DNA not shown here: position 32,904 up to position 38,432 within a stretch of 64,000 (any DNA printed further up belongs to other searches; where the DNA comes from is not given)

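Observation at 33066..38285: Giant protein: AAA+ module with a DD (not DE) Walker B and an enormous non-ATPase N-terminal region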

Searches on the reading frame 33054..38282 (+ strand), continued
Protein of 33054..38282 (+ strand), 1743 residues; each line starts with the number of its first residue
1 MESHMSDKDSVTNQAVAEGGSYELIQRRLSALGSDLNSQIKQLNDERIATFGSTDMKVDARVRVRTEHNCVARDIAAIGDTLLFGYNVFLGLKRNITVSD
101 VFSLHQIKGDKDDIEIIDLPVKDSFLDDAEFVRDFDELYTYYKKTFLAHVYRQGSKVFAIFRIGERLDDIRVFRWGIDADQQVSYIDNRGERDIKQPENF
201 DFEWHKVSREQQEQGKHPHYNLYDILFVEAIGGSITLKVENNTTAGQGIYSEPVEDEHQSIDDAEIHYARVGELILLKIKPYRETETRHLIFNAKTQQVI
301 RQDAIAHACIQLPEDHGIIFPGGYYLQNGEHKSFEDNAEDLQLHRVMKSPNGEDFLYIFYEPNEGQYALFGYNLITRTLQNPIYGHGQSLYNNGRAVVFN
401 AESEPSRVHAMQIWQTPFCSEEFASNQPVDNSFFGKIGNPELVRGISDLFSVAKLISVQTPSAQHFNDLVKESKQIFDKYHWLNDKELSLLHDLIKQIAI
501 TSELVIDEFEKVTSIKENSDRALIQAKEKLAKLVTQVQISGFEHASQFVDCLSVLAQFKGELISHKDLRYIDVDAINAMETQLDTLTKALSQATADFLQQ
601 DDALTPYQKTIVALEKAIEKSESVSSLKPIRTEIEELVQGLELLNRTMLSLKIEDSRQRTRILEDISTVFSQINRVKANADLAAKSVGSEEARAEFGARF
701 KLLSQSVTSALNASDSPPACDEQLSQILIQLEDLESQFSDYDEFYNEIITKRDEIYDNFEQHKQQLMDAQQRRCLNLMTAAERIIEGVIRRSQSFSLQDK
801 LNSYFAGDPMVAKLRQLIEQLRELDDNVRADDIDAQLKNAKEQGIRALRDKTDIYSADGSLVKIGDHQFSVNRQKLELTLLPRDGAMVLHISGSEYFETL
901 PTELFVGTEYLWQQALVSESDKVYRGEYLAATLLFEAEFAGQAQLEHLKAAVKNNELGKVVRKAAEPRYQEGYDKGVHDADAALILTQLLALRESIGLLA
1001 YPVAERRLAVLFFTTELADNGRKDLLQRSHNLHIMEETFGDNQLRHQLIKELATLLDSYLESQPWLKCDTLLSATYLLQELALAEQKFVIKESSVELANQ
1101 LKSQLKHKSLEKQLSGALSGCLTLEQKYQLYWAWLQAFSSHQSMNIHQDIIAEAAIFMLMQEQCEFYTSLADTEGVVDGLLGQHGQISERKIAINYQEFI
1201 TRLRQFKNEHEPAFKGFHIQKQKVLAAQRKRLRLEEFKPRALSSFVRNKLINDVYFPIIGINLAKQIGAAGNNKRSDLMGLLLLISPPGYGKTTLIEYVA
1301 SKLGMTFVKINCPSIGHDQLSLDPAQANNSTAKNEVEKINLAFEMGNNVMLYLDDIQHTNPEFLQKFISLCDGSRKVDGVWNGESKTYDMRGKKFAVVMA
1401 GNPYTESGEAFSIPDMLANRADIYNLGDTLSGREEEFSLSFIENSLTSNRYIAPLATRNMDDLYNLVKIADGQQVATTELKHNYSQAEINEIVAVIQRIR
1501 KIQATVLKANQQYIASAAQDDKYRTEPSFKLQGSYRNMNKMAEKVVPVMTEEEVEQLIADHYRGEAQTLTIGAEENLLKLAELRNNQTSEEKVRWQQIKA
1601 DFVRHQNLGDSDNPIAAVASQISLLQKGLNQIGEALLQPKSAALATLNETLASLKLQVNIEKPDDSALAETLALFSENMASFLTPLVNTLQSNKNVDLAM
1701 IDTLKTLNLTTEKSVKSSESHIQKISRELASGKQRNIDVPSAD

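Call 14: find_homologous_proteins(query=window:33054-38282:+)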
Query window:33054-38282:+ (1743 aa): 4236 proteins with E <= 0.001 among 8000 candidates; the best 120 are listed.
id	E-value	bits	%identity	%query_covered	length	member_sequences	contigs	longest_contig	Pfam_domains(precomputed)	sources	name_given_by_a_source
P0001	0.0e+0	3728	97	99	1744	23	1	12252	PF12458.14,PF00004.36,PF13401.13,PF07728.21,PF25472.2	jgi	jgi:MoxR-like ATPase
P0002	0.0e+0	3506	90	100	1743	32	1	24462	PF12458.14,PF00004.36,PF13401.13,PF07728.21,PF25472.2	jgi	-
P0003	0.0e+0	3502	90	100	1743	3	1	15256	PF12458.14,PF00004.36,PF13401.13,PF07728.21,PF25472.2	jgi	-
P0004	0.0e+0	3378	86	100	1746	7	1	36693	PF12458.14,PF00004.36,PF07728.21,PF25472.2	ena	-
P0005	0.0e+0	3293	84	100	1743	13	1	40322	PF12458.14,PF00004.36,PF13401.13,PF07728.21,PF25472.2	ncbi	-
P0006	0.0e+0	3289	84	100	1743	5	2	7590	PF12458.14,PF00004.36,PF13401.13,PF07728.21,PF25472.2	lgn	-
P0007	0.0e+0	3265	84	99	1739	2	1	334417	PF12458.14,PF00004.36,PF13401.13,PF07728.21,PF25472.2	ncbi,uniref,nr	ncbi:DNA repair ATPase [Colwellia psychrerythraea]|uniref:AAA+ ATPase domain-containing protein n=1 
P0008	0.0e+0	3265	83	100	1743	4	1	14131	PF12458.14,PF00004.36,PF13401.13,PF07728.21,PF25472.2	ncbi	-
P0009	0.0e+0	3264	83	99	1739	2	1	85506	PF12458.14,PF00004.36,PF13401.13,PF07728.21,PF25472.2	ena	-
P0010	0.0e+0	3256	83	99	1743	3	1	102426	PF12458.14,PF00004.36,PF07728.21,PF25472.2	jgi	-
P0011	0.0e+0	3241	82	100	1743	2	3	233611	PF12458.14,PF00004.36,PF13401.13,PF07728.21,PF25472.2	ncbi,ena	-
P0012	0.0e+0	3226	82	100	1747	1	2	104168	PF12458.14,PF00004.36,PF25472.2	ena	-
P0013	0.0e+0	3221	83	99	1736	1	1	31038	PF12458.14,PF00004.36,PF07728.21,PF25472.2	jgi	jgi:MoxR-like ATPase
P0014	0.0e+0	3200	89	92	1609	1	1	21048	PF12458.14,PF00004.36,PF13401.13,PF07728.21,PF25472.2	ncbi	ncbi:MAG: DNA repair ATPase [Alteromonadaceae bacterium]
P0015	0.0e+0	3199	82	99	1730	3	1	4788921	PF12458.14,PF00004.36,PF13401.13,PF07728.21,PF25472.2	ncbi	ncbi:DNA repair ATPase [Colwellia sp. RE-S-Sl-9]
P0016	0.0e+0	3145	81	99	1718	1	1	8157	PF12458.14,PF00004.36,PF13401.13,PF07728.21,PF25472.2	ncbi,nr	ncbi:MAG: DNA repair ATPase, partial [Litorilituus sp.]|nr:DNA repair ATPase [Litorilituus sp.]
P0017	0.0e+0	3143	82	98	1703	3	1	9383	PF12458.14,PF00004.36,PF13401.13,PF07728.21,PF25472.2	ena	-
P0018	0.0e+0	3136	80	99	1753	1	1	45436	PF12458.14,PF00004.36,PF07728.21,PF25472.2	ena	-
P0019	0.0e+0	3134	80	100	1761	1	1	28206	PF12458.14,PF00004.36,PF13401.13,PF07728.21,PF25472.2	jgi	-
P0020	0.0e+0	3133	80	99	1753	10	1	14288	PF12458.14,PF00004.36,PF13401.13,PF07728.21,PF25472.2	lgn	-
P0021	0.0e+0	3129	81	99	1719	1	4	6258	PF12458.14,PF00004.36,PF07728.21,PF25472.2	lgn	-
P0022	0.0e+0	3129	79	100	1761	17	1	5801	PF12458.14,PF00004.36,PF13401.13,PF07728.21,PF25472.2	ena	-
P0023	0.0e+0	3127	80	100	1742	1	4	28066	PF12458.14,PF00004.36,PF07728.21,PF25472.2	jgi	-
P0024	0.0e+0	3107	79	100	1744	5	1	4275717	PF12458.14,PF00004.36,PF13401.13,PF07728.21,PF25472.2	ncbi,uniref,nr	ncbi:AAA family ATPase [Litorilituus sediminis]|uniref:AAA family ATPase n=2 Tax=Litorilituus sedimi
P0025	0.0e+0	3097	79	99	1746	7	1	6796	PF12458.14,PF00004.36,PF13401.13,PF07728.21,PF25472.2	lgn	-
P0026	0.0e+0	3091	78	100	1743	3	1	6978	PF12458.14,PF00004.36,PF13401.13,PF07728.21,PF25472.2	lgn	-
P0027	0.0e+0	3085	79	99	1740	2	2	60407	PF12458.14,PF00004.36,PF13401.13,PF07728.21,PF25472.2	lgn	-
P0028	0.0e+0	3070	79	98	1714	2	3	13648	PF12458.14,PF00004.36,PF07728.21,PF25472.2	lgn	-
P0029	0.0e+0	3067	79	99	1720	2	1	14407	PF12458.14,PF00004.36,PF07728.21,PF25472.2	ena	-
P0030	0.0e+0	3054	78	99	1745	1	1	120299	PF12458.14,PF00004.36,PF13401.13,PF07728.21,PF25472.2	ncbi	-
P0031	0.0e+0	3053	79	98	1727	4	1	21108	PF12458.14,PF00004.36,PF13401.13,PF07728.21,PF25472.2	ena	-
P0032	0.0e+0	3048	78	99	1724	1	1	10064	PF12458.14,PF00004.36,PF13401.13,PF07728.21,PF25472.2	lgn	-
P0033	0.0e+0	3047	79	98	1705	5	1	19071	PF12458.14,PF00004.36,PF13401.13,PF07728.21,PF25472.2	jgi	jgi:MoxR-like ATPase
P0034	0.0e+0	3018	78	99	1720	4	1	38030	PF12458.14,PF00004.36,PF13401.13,PF07728.21,PF25472.2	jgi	-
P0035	0.0e+0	3014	78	99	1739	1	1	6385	PF12458.14,PF00004.36,PF07728.21,PF25472.2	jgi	-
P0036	0.0e+0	3001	76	99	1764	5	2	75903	PF12458.14,PF00004.36,PF13401.13,PF07728.21,PF25472.2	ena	-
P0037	0.0e+0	2984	77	99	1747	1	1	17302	PF12458.14,PF00004.36,PF13401.13,PF07728.21,PF25472.2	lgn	-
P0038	0.0e+0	2983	76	99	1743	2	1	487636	PF12458.14,PF00004.36,PF13401.13,PF07728.21,PF25472.2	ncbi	ncbi:DNA repair ATPase [Thalassotalea fusca]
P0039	0.0e+0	2973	80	94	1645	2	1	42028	PF12458.14,PF00004.36,PF13401.13,PF07728.21,PF25472.2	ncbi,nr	ncbi:MAG: DNA repair protein, partial [Colwelliaceae bacterium]|nr:DNA repair protein [Colwelliaceae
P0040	0.0e+0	2962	76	100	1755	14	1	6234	PF12458.14,PF00004.36,PF07728.21,PF25472.2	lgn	-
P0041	0.0e+0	2957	76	99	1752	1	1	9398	PF12458.14,PF00004.36,PF13401.13,PF07728.21,PF25472.2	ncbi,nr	ncbi:MAG: DNA repair ATPase [Alteromonadaceae bacterium]|nr:DNA repair ATPase [Alteromonadaceae bact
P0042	0.0e+0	2953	76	99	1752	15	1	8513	PF12458.14,PF00004.36,PF13401.13,PF07728.21,PF25472.2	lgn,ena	-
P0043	0.0e+0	2951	76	100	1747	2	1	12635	PF12458.14,PF00004.36,PF13401.13,PF07728.21,PF25472.2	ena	-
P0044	0.0e+0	2939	76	99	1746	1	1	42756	PF12458.14,PF00004.36,PF13401.13,PF07728.21,PF25472.2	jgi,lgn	-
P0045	0.0e+0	2932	75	99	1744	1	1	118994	PF12458.14,PF00004.36,PF13401.13,PF07728.21,PF25472.2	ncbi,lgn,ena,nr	ncbi:MAG: DNA repair ATPase [Colwellia sp.]|nr:DNA repair ATPase [Colwellia sp.]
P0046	0.0e+0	2926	75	100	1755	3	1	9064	PF12458.14,PF00004.36,PF13401.13,PF07728.21,PF25472.2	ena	-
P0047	0.0e+0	2926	75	100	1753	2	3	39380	PF12458.14,PF00004.36,PF07728.21,PF25472.2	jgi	-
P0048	0.0e+0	2920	75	99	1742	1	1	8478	PF12458.14,PF00004.36,PF07728.21,PF25472.2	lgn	-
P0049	0.0e+0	2910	76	98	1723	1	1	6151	PF12458.14,PF00004.36,PF13401.13,PF07728.21,PF25472.2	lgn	-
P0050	0.0e+0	2910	76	99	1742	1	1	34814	PF12458.14,PF00004.36,PF07728.21,PF25472.2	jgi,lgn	jgi:MoxR-like ATPase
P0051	0.0e+0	2909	75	99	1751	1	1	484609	PF12458.14,PF00004.36,PF07728.21,PF25472.2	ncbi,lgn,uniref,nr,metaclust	ncbi:DNA repair ATPase [Colwellia psychrerythraea]|uniref:AAA family ATPase n=1 Tax=Colwellia psychr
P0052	0.0e+0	2908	74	99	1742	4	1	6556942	PF12458.14,PF00004.36,PF07728.21,PF25472.2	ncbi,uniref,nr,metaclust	ncbi:DNA repair ATPase [Thalassomonas actiniarum]|uniref:DNA repair ATPase n=1 Tax=Thalassomonas act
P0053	0.0e+0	2907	75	99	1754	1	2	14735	PF12458.14,PF00004.36,PF07728.21,PF25472.2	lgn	-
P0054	0.0e+0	2890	74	99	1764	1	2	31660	PF12458.14,PF00004.36,PF13401.13,PF07728.21,PF25472.2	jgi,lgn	jgi:MoxR-like ATPase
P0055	0.0e+0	2846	73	97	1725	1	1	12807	PF12458.14,PF00004.36,PF13401.13,PF07728.21,PF25472.2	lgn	-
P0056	0.0e+0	2837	73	99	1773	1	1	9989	PF12458.14,PF00004.36,PF13401.13,PF07728.21,PF25472.2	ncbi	-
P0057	0.0e+0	2814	72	99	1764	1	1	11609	PF12458.14,PF00004.36,PF13401.13,PF07728.21,PF25472.2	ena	-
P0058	0.0e+0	2779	72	98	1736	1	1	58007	PF12458.14,PF00004.36,PF13401.13,PF07728.21,PF25472.2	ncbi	-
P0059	0.0e+0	2728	70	99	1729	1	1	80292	PF12458.14,PF00004.36,PF13401.13,PF07728.21,PF25472.2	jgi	jgi:biotin-(acetyl-CoA carboxylase) ligase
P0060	0.0e+0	2723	69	99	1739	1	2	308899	PF12458.14,PF00004.36,PF13401.13,PF07728.21,PF25472.2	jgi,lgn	-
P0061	0.0e+0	2719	69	99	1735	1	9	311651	PF12458.14,PF00004.36,PF13401.13,PF07728.21,PF25472.2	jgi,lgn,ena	-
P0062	0.0e+0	2690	68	100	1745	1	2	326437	PF12458.14,PF00004.36,PF13401.13,PF07728.21,PF25472.2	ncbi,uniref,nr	ncbi:DNA repair ATPase [Thalassotalea marina]|uniref:AAA+ ATPase domain-containing protein n=1 Tax=T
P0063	0.0e+0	2659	69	99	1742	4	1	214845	PF12458.14,PF00004.36,PF13401.13,PF07728.21,PF25472.2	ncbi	ncbi:DNA repair ATPase [Thalassotalea ganghwensis]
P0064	0.0e+0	2539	70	94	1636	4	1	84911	PF12458.14,PF00004.36,PF07728.21,PF25472.2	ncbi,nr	ncbi:MAG: DNA repair ATPase [Gammaproteobacteria bacterium]|nr:DNA repair ATPase [Gammaproteobacteri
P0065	0.0e+0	2537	67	97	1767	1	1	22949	PF12458.14,PF00004.36,PF07728.21,PF25472.2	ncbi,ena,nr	ncbi:MAG: DNA repair ATPase [Psychrobium sp.]|nr:DNA repair ATPase [Psychrobium sp.]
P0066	0.0e+0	2534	75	87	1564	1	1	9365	PF12458.14,PF00004.36,PF07728.21,PF25472.2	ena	-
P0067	0.0e+0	2531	69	94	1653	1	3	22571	PF12458.14,PF00004.36,PF13401.13,PF07728.21,PF25472.2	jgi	-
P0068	0.0e+0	2436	79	78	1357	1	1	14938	PF12458.14,PF00004.36,PF25472.2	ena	-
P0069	0.0e+0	2297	79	74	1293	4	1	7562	PF12458.14,PF25472.2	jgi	jgi:hypothetical protein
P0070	0.0e+0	2028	56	94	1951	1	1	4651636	PF12458.14,PF00004.36,PF13401.13,PF07728.21,PF25472.2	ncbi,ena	-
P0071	0.0e+0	2014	90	57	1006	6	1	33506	PF12458.14,PF25472.2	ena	-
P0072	0.0e+0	2009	56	94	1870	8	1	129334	PF12458.14,PF00004.36,PF13401.13,PF07728.21,PF25472.2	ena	-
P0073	0.0e+0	1999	53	98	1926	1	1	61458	PF12458.14,PF00004.36,PF13401.13,PF07728.21,PF25472.2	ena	-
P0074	0.0e+0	1981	55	93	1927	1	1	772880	PF12458.14,PF00004.36,PF13401.13,PF07728.21,PF25472.2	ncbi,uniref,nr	ncbi:DNA repair ATPase [Pseudoalteromonas rubra]|uniref:DNA repair ATPase n=1 Tax=Pseudoalteromonas 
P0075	0.0e+0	1981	55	93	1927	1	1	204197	PF12458.14,PF00004.36,PF13401.13,PF07728.21,PF25472.2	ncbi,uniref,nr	ncbi:DNA repair ATPase [Pseudoalteromonas rubra]|uniref:DNA repair ATPase n=1 Tax=Pseudoalteromonas 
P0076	0.0e+0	1977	55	94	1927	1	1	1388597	PF12458.14,PF00004.36,PF13401.13,PF07728.21,PF25472.2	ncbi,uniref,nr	ncbi:hypothetical protein PRUB_b0762 [Pseudoalteromonas rubra]|uniref:DNA repair protein n=1 Tax=Pse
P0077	0.0e+0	1977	55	93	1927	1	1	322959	PF12458.14,PF00004.36,PF13401.13,PF07728.21,PF25472.2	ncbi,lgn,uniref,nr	ncbi:DNA repair ATPase [Pseudoalteromonas sp. PPB1]|uniref:DNA repair ATPase n=1 Tax=Pseudoalteromon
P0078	0.0e+0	1977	55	94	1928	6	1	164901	PF12458.14,PF00004.36,PF13401.13,PF07728.21,PF25472.2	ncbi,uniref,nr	ncbi:DNA repair protein [Pseudoalteromonas rubra]|uniref:DNA repair protein n=1 Tax=Pseudoalteromona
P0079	0.0e+0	1976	55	93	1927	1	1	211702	PF12458.14,PF00004.36,PF13401.13,PF07728.21,PF25472.2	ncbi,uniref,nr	ncbi:DNA repair ATPase [Pseudoalteromonas sp. McH1-42]|uniref:DNA repair ATPase n=1 Tax=Pseudoaltero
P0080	0.0e+0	1975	55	94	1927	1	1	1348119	PF12458.14,PF00004.36,PF13401.13,PF07728.21,PF25472.2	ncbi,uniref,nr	ncbi:AAA domain-containing protein [Pseudoalteromonas rubra]|uniref:AAA domain-containing protein n=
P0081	0.0e+0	1970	55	94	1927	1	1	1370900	PF12458.14,PF00004.36,PF13401.13,PF07728.21,PF25472.2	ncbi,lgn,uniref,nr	ncbi:DNA repair ATPase [Pseudoalteromonas ardens]|uniref:DNA repair ATPase n=1 Tax=Pseudoalteromonas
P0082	0.0e+0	1969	53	97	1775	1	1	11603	PF12458.14,PF00004.36,PF13401.13,PF07728.21,PF25472.2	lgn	-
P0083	0.0e+0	1969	55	94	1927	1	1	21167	PF12458.14,PF00004.36,PF13401.13,PF07728.21,PF25472.2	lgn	-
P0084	0.0e+0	1969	54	95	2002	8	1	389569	PF12458.14,PF00004.36,PF13401.13,PF07728.21,PF25472.2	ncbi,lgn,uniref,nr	ncbi:DNA repair ATPase [Pseudoalteromonas luteoviolacea]|uniref:DNA repair ATPase n=1 Tax=Pseudoalte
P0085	0.0e+0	1968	53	97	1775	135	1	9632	PF12458.14,PF00004.36,PF13401.13,PF07728.21,PF25472.2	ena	-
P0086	0.0e+0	1968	53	97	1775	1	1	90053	PF12458.14,PF00004.36,PF13401.13,PF07728.21,PF25472.2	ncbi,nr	ncbi:MAG: DNA repair ATPase [Colwellia sp.]|nr:DNA repair ATPase [Colwellia sp.]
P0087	0.0e+0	1967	53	97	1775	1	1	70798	PF12458.14,PF00004.36,PF13401.13,PF07728.21,PF25472.2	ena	-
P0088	0.0e+0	1967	53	97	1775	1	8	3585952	PF12458.14,PF00004.36,PF13401.13,PF07728.21,PF25472.2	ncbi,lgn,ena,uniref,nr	ncbi:DNA repair ATPase [Pseudoalteromonas marina]|uniref:DNA repair ATPase n=1 Tax=Pseudoalteromonas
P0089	0.0e+0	1965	53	97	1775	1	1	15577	PF12458.14,PF00004.36,PF13401.13,PF07728.21,PF25472.2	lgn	-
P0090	0.0e+0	1964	53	97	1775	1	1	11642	PF12458.14,PF00004.36,PF13401.13,PF07728.21,PF25472.2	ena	-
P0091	0.0e+0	1963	55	94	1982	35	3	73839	PF12458.14,PF00004.36,PF13401.13,PF07728.21,PF25472.2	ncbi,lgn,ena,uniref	ncbi:DNA repair ATPase [Pseudoalteromonas sp.]|uniref:DNA repair ATPase n=1 Tax=Pseudoalteromonas sp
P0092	0.0e+0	1963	55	94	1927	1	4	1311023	PF12458.14,PF00004.36,PF13401.13,PF07728.21,PF25472.2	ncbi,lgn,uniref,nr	ncbi:DNA repair ATPase [Pseudoalteromonas rubra]|uniref:DNA repair protein n=1 Tax=Pseudoalteromonas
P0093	0.0e+0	1962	53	97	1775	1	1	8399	PF12458.14,PF00004.36,PF13401.13,PF07728.21,PF25472.2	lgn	-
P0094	0.0e+0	1960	53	97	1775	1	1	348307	PF12458.14,PF00004.36,PF13401.13,PF07728.21,PF25472.2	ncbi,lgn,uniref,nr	ncbi:DNA repair ATPase [Pseudoalteromonas sp. 10-33]|uniref:DNA repair ATPase n=1 Tax=Pseudoalteromo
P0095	0.0e+0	1960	55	94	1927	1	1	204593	PF12458.14,PF00004.36,PF13401.13,PF07728.21,PF25472.2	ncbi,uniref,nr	ncbi:DNA repair ATPase [Pseudoalteromonas rubra]|uniref:DNA repair protein n=1 Tax=Pseudoalteromonas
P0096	0.0e+0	1959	55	94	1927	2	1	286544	PF12458.14,PF00004.36,PF13401.13,PF07728.21,PF25472.2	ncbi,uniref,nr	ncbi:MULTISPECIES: DNA repair ATPase [unclassified Pseudoalteromonas]|uniref:DNA repair ATPase n=1 T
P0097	0.0e+0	1958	54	94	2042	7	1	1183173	PF12458.14,PF00004.36,PF13401.13,PF07728.21,PF25472.2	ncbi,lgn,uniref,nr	ncbi:DNA repair ATPase [Pseudoalteromonas umbrosa]|uniref:DNA repair ATPase n=1 Tax=Pseudoalteromona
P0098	0.0e+0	1957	54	93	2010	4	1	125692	PF12458.14,PF00004.36,PF13401.13,PF07728.21,PF25472.2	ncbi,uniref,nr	ncbi:DNA repair ATPase [Pseudoalteromonas sp. Of7M-16]|uniref:DNA repair ATPase n=1 Tax=Pseudoaltero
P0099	0.0e+0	1956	54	96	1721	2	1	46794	PF12458.14,PF00004.36,PF13401.13,PF07728.21,PF25472.2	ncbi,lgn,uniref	ncbi:MAG: DNA repair ATPase [Pseudoalteromonas prydzensis]|uniref:DNA repair ATPase n=1 Tax=Pseudoal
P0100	0.0e+0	1953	55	93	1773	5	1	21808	PF12458.14,PF00004.36,PF13401.13,PF07728.21,PF25472.2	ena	-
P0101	0.0e+0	1953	55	93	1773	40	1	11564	PF12458.14,PF00004.36,PF13401.13,PF07728.21,PF25472.2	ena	-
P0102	0.0e+0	1951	54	93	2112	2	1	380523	PF12458.14,PF00004.36,PF13401.13,PF07728.21,PF25472.2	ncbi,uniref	ncbi:DNA repair ATPase [Pseudoalteromonas sp. Ld20]|uniref:DNA repair ATPase n=1 Tax=Pseudoalteromon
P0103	0.0e+0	1950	54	93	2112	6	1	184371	PF12458.14,PF00004.36,PF13401.13,PF07728.21,PF25472.2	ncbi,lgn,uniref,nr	ncbi:DNA repair ATPase [Pseudoalteromonas sp. NEC-BIFX-2020_002]|uniref:DNA repair ATPase n=1 Tax=Ps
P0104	0.0e+0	1949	54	93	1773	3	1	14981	PF12458.14,PF00004.36,PF13401.13,PF07728.21,PF25472.2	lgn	-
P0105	0.0e+0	1948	54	95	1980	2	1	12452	PF12458.14,PF00004.36,PF13401.13,PF07728.21,PF25472.2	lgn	-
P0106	0.0e+0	1948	54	93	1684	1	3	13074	PF12458.14,PF00004.36,PF13401.13,PF07728.21,PF25472.2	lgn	-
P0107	0.0e+0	1946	54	95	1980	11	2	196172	PF12458.14,PF00004.36,PF13401.13,PF07728.21,PF25472.2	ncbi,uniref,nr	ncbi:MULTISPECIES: DNA repair ATPase [unclassified Pseudoalteromonas]|uniref:DNA repair ATPase n=1 T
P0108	0.0e+0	1937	55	93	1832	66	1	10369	PF12458.14,PF00004.36,PF13401.13,PF07728.21,PF25472.2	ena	-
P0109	0.0e+0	1935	54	93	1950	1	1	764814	PF12458.14,PF00004.36,PF13401.13,PF07728.21,PF25472.2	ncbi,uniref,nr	ncbi:hypothetical protein PULV_a0329 [Pseudoalteromonas ulvae UL12]|uniref:DNA repair ATPase n=1 Tax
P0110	0.0e+0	1934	53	95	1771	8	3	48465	PF12458.14,PF00004.36,PF13401.13,PF07728.21,PF25472.2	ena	-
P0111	0.0e+0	1934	52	98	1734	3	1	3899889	PF12458.14,PF00004.36,PF13401.13,PF07728.21,PF25472.2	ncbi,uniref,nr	ncbi:DNA repair ATPase [Pseudoalteromonas sp. KAN5]|uniref:DNA repair ATPase n=1 Tax=Pseudoalteromon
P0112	0.0e+0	1933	52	98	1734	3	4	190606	PF12458.14,PF00004.36,PF13401.13,PF07728.21,PF25472.2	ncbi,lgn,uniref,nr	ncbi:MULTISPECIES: DNA repair ATPase [Pseudoalteromonas]|uniref:DNA repair ATPase n=1 Tax=Pseudoalte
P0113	0.0e+0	1932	55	93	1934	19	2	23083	PF12458.14,PF00004.36,PF13401.13,PF07728.21,PF25472.2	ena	-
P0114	0.0e+0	1926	52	97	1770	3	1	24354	PF12458.14,PF00004.36,PF13401.13,PF07728.21,PF25472.2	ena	-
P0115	0.0e+0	1916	54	93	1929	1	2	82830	PF12458.14,PF00004.36,PF13401.13,PF07728.21,PF25472.2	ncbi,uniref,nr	ncbi:DNA repair protein [Pseudoalteromonas citrea]|uniref:DNA repair protein n=1 Tax=Pseudoalteromon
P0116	0.0e+0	1916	54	93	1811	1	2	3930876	PF12458.14,PF00004.36,PF07728.21,PF25472.2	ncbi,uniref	ncbi:DNA repair ATPase [Pseudoalteromonas sp. T1lg65]|uniref:DNA repair ATPase n=1 Tax=Pseudoalterom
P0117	0.0e+0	1915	52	97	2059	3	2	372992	PF12458.14,PF00004.36,PF13401.13,PF07728.21,PF25472.2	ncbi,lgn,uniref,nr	ncbi:DNA repair ATPase [Pseudoalteromonas sp. MMG024]|uniref:DNA repair ATPase n=1 Tax=Pseudoalterom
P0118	0.0e+0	1912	53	94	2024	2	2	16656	PF12458.14,PF00004.36,PF13401.13,PF07728.21,PF25472.2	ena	-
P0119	0.0e+0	1907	53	94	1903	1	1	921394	PF12458.14,PF00004.36,PF13401.13,PF07728.21,PF25472.2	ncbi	-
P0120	0.0e+0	1899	52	96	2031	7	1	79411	PF12458.14,PF00004.36,PF13401.13,PF07728.21,PF25472.2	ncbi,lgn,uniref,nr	ncbi:ATPase involved in DNA repair [Pseudoalteromonas sp. P1-9]|uniref:DNA repair ATPase n=1 Tax=Pse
